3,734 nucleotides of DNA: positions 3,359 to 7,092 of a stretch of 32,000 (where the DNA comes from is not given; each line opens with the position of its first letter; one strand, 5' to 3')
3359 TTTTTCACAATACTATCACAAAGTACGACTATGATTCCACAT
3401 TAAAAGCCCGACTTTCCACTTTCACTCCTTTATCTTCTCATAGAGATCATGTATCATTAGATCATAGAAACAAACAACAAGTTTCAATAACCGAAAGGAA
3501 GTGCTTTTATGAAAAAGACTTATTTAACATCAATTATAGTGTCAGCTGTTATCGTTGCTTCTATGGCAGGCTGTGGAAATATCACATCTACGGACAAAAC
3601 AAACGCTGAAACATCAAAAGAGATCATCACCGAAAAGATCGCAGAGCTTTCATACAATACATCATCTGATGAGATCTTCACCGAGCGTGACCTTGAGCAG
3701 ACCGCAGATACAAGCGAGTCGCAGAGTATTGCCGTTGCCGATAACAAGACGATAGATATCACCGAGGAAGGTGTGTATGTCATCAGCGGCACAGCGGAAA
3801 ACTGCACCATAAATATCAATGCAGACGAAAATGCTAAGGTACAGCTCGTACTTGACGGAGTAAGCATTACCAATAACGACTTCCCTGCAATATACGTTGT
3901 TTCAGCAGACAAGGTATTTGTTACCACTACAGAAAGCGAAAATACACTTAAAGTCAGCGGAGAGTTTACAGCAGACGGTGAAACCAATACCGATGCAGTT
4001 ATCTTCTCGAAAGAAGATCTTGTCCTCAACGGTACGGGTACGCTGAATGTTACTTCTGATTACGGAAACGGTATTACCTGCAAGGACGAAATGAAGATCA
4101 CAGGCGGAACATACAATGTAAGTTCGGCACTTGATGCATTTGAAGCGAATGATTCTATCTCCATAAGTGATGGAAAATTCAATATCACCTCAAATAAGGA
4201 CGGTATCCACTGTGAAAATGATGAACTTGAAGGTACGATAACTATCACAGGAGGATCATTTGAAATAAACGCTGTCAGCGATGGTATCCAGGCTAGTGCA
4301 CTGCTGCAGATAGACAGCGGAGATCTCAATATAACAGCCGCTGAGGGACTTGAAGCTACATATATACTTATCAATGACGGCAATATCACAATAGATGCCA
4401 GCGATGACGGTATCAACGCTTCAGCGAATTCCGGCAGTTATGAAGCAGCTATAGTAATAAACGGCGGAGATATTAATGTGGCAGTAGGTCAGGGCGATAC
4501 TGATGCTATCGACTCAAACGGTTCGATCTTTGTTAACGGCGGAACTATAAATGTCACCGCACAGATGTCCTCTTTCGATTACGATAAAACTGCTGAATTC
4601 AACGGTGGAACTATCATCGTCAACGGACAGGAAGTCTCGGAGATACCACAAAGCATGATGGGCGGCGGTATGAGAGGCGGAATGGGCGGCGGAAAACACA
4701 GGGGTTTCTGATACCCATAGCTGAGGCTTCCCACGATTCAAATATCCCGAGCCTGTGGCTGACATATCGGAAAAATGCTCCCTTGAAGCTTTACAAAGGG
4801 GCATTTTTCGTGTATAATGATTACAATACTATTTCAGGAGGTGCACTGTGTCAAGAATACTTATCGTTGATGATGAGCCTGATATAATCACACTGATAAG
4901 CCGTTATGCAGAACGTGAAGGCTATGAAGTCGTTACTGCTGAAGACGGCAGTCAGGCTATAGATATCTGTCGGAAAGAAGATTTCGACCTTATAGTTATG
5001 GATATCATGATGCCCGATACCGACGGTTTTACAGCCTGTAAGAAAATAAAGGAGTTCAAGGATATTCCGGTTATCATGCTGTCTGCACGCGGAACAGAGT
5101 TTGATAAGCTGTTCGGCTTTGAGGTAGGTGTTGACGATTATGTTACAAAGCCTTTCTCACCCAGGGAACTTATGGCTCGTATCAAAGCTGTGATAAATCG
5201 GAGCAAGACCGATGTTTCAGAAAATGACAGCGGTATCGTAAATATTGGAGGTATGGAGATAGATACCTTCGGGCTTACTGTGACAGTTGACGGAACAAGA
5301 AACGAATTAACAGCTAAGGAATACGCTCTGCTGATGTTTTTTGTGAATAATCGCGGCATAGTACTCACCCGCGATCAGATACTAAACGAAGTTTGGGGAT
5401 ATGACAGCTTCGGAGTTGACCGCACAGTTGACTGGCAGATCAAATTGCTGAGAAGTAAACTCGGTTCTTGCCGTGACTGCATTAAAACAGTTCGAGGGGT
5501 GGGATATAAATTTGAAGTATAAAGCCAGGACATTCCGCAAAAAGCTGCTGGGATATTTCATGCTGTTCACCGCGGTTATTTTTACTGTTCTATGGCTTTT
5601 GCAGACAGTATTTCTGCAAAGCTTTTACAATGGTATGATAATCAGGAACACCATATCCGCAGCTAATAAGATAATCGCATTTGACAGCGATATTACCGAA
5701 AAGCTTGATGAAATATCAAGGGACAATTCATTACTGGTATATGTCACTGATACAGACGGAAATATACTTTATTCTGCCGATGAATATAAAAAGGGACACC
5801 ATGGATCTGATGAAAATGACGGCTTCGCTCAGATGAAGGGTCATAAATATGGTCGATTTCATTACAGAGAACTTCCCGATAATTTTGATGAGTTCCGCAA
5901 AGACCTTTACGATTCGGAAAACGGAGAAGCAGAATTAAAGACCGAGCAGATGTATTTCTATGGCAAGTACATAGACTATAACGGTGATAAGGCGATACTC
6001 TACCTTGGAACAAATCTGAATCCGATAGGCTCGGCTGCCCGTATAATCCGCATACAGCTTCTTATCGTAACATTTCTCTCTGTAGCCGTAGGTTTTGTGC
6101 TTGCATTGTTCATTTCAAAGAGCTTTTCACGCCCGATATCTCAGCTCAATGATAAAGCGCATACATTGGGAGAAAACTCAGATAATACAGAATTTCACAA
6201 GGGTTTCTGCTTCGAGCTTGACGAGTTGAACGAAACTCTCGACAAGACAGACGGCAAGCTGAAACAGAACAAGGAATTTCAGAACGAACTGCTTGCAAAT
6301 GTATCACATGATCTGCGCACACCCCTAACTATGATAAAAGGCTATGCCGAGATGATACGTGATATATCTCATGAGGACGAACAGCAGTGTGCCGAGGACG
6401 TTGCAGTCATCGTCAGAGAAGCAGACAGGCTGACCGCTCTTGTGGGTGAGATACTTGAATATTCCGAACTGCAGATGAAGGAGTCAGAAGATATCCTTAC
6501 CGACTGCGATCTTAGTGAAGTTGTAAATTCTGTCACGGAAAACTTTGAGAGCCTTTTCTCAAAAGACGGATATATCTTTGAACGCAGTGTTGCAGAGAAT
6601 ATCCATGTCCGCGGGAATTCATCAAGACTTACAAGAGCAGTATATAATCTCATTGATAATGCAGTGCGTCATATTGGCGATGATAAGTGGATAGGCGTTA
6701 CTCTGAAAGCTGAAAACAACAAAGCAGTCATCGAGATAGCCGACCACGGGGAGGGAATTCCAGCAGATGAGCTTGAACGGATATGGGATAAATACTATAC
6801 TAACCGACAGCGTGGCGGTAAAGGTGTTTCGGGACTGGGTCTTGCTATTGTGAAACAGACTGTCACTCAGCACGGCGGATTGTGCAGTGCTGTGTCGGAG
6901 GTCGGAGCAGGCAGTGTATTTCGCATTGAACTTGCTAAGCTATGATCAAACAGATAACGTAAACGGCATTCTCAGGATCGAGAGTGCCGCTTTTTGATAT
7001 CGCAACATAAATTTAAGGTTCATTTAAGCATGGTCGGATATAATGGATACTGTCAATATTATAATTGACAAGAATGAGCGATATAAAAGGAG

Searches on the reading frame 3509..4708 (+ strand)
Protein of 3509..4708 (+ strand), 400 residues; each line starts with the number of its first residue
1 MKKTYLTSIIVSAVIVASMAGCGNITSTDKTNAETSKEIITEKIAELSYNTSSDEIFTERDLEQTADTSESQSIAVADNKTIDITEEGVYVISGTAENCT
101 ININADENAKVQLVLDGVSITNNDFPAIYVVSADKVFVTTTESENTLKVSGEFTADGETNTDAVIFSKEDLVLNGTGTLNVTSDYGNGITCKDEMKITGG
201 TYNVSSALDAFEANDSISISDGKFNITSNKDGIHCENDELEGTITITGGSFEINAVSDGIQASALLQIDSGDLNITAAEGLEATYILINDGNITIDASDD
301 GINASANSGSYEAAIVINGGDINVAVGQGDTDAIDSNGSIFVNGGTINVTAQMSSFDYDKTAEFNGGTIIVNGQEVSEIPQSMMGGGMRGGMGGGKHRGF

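Call 13: search_protein_families(library=pfam, proteins=[window:3509-4708:+], max_evalue=0.01)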
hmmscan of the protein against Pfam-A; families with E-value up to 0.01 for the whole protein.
window:3509-4708:+ (400 aa): 2 families
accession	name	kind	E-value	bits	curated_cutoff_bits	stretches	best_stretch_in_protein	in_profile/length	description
PF14262.12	Cthe_2159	-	1.7e-77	260.7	25.8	2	79-328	2-260/262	Carbohydrate-binding domain-containing protein Cthe_2159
PF14289.11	DUF4369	-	0.0018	19.2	25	0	200-232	14-46/91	Domain of unknown function (DUF4369)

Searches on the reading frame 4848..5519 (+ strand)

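Call 43: search_protein_families(library=pfam, proteins=[window:4848-5519:+], max_evalue=0.0001)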
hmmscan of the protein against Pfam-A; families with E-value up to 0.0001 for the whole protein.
window:4848-5519:+ (224 aa): 2 families
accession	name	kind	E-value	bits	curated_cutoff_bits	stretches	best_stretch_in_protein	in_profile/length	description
PF00072.30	Response_reg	-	6.6e-34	116.9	30.2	1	4-113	1-111/111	Response regulator receiver domain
PF00486.34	Trans_reg_C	-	4.1e-24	84.9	26.2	1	150-222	2-77/77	Transcriptional regulatory protein, C terminal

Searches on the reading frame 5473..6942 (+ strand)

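Call 43: search_protein_families(library=pfam, proteins=[window:5473-6942:+], max_evalue=0.0001)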
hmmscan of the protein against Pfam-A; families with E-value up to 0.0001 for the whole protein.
window:5473-6942:+ (490 aa): 3 families
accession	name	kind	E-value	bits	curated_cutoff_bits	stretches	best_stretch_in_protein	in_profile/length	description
PF02518.31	HATPase_c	-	6.4e-24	85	26.4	1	382-487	2-107/111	Histidine kinase-, DNA gyrase B-, and HSP90-like ATPase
PF00512.31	HisKA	-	8.9e-17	61.3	26.9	1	270-334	2-64/66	His Kinase A (phospho-acceptor) domain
PF14501.12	HATPase_c_5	-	8.3e-06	26.1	22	1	386-472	6-87/102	GHKL domain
